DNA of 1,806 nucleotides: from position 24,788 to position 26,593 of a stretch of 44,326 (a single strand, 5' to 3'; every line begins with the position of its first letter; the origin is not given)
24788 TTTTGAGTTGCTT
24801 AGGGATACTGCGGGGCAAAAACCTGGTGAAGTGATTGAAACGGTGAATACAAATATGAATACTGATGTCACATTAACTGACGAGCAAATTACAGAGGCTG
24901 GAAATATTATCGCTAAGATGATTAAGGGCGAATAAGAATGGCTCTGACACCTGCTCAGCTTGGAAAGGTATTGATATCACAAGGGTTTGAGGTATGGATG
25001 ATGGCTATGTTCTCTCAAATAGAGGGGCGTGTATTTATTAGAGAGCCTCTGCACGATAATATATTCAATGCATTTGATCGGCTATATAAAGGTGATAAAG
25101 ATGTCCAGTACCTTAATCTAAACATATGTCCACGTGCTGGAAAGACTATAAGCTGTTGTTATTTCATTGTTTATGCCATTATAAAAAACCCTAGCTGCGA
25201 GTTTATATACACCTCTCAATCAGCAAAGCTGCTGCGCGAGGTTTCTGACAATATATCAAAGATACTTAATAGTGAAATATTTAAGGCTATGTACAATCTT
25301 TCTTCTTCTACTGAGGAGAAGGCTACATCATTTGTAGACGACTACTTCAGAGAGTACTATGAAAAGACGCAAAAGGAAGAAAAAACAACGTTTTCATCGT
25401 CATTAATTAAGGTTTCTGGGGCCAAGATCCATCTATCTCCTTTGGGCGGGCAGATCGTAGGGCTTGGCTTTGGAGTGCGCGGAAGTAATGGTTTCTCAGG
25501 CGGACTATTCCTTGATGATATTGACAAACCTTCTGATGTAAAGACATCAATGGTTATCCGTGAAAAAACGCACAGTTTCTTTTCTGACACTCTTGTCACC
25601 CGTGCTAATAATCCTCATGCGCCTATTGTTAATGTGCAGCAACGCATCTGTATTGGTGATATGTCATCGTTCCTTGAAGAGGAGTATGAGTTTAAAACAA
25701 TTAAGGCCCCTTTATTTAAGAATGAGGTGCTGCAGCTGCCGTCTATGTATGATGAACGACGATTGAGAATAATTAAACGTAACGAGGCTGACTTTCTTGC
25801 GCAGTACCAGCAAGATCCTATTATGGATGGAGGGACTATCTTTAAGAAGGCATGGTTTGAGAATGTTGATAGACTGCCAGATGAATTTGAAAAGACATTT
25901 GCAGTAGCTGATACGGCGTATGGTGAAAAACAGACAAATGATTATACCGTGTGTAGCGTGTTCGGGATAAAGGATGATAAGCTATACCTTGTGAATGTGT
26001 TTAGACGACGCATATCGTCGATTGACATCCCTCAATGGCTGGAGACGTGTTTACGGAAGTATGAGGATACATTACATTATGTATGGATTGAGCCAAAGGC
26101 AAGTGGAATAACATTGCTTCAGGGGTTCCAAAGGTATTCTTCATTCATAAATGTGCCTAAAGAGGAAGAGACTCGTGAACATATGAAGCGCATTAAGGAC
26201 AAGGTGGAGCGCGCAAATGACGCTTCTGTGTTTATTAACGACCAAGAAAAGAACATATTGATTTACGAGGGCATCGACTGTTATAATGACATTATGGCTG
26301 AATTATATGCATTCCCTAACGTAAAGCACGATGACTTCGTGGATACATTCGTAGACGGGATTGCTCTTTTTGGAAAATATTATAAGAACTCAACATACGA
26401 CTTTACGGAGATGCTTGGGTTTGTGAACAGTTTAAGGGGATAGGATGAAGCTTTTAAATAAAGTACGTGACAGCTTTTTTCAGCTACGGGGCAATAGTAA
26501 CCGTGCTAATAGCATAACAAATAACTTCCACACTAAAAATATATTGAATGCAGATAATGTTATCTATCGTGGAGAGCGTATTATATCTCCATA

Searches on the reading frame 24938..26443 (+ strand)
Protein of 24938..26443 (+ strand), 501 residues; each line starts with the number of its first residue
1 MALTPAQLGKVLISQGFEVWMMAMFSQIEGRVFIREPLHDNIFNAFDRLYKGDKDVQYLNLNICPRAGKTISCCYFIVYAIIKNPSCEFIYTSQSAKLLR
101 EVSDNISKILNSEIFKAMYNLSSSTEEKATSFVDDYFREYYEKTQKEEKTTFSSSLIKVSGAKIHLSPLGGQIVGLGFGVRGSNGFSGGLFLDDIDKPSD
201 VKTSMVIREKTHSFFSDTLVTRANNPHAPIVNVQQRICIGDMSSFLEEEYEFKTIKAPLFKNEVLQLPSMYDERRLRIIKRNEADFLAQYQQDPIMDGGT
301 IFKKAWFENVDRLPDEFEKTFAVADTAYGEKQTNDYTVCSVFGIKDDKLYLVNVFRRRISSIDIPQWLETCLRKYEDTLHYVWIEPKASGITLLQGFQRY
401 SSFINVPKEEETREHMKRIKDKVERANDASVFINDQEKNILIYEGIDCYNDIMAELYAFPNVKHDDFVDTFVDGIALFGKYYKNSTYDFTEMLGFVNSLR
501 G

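Call 22: search_protein_families(library=phrogs, proteins=[window:24938-26443:+], max_evalue=0.01)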
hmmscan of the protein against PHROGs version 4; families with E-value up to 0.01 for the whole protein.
window:24938-26443:+ (501 aa): 6 families
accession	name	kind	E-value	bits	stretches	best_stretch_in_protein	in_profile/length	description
phrog_38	-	head and packaging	2.1e-61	209.5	1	15-478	271-703/760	terminase large subunit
phrog_4758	-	head and packaging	6e-24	85.7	1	11-256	14-227/243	terminase large subunit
phrog_5573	-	head and packaging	8.1e-23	82.1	1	281-473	44-229/250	terminase large subunit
phrog_979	-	head and packaging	1.9e-12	47.7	1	297-475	411-596/642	terminase large subunit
phrog_9453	-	head and packaging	0.00072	20.2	0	297-359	8-73/233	terminase large subunit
phrog_17672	-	head and packaging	0.0082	16.1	0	67-112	77-121/395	terminase large subunit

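Call 23: search_dna_similar(query=window:24938-26443:+, collection=phages, mode=protein, max_rows=15)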
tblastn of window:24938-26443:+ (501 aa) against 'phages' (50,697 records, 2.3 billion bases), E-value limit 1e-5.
Records with a match: 1286; places in all: 1292; records where one place covers at least 80% of the query: 1061.
Best place of each record, by identity: <60% 1286.
By first word of the organism name: Klebsiella 436; Escherichia 338; Vibrio 86; Acinetobacter 51; Shigella 36; Helicobacter 31; Yersinia 26; Salmonella 25; Campylobacter 24; Citrobacter 18; and 53 more.
By host as written in the record: - 195; Klebsiella pneumoniae 190; Escherichia coli 93; Escherichia coli DSM 12242 43; Escherichia coli K-12 MG1655 35; Helicobacter pylori 23; Campylobacter jejuni 21; Acinetobacter baumannii 20; and 322 more.
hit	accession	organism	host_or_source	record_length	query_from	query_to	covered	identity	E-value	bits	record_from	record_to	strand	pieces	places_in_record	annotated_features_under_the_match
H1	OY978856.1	Klebsiella phage vB_Kpn_K2PH164C2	-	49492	3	477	95%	28.7%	2e-34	143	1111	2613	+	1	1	terminase large subunit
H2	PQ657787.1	Klebsiella phage Roth08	Klebsiella sp. MDRT1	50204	3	477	95%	28.7%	3e-34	143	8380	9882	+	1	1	terminase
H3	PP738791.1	Klebsiella phage vB_KpnM_Jem_ER55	Klebsiella pneumoniae MH258 (clinical ...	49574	3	477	95%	28.7%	4e-34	143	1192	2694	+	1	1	terminase large subunit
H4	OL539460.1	Klebsiella phage vB_KpnD_FairDinkum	Klebsiella pneumoniae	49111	3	477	95%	28.5%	5e-34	142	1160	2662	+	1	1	terminase large subunit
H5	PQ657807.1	Klebsiella phage Roth44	Klebsiella sp. 18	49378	3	477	95%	28.5%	9e-34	142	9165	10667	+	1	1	terminase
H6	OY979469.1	Klebsiella phage vB_Kpl_K53PH164C2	-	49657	3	477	95%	28.5%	1e-32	138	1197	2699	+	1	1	terminase large subunit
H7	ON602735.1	Klebsiella phage VLCpiD7c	Klebsiella pneumoniae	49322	3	477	95%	28.4%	5e-32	136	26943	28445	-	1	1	terminase large subunit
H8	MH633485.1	Klebsiella phage NJS2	Klebsiella pneumoniae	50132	3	477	95%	28.3%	1e-32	138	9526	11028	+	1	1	terminase large subunit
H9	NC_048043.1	Klebsiella phage NJS2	Klebsiella pneumoniae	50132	3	477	95%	28.3%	1e-32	138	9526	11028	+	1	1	terminase large subunit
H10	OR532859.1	Klebsiella phage RCIP0065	Klebsiella pneumoniae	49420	3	477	95%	28.3%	1e-32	138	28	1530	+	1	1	hypothetical protein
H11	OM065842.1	Klebsiella phage vB_KvaS-KLPN7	Klebsiella variicola PS_misc5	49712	3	477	95%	28.3%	2e-32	137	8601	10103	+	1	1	record has no annotation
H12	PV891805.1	Klebsiella phage vB_KpnS-Uqbar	Klebsiella pneumoniae IDRL-10368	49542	3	477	95%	28.3%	2e-32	137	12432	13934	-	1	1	terminase large subunit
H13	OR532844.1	Klebsiella phage RCIP0050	Klebsiella pneumoniae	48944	3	477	95%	28.3%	2e-32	137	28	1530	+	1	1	hypothetical protein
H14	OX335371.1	Klebsiella phage mtp24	Sewage and Seine river water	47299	3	477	95%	28.3%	2e-32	137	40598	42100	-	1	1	record has no annotation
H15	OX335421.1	Klebsiella phage mtp23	Sewage and Seine river water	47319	3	477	95%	28.3%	2e-32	137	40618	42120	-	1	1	record has no annotation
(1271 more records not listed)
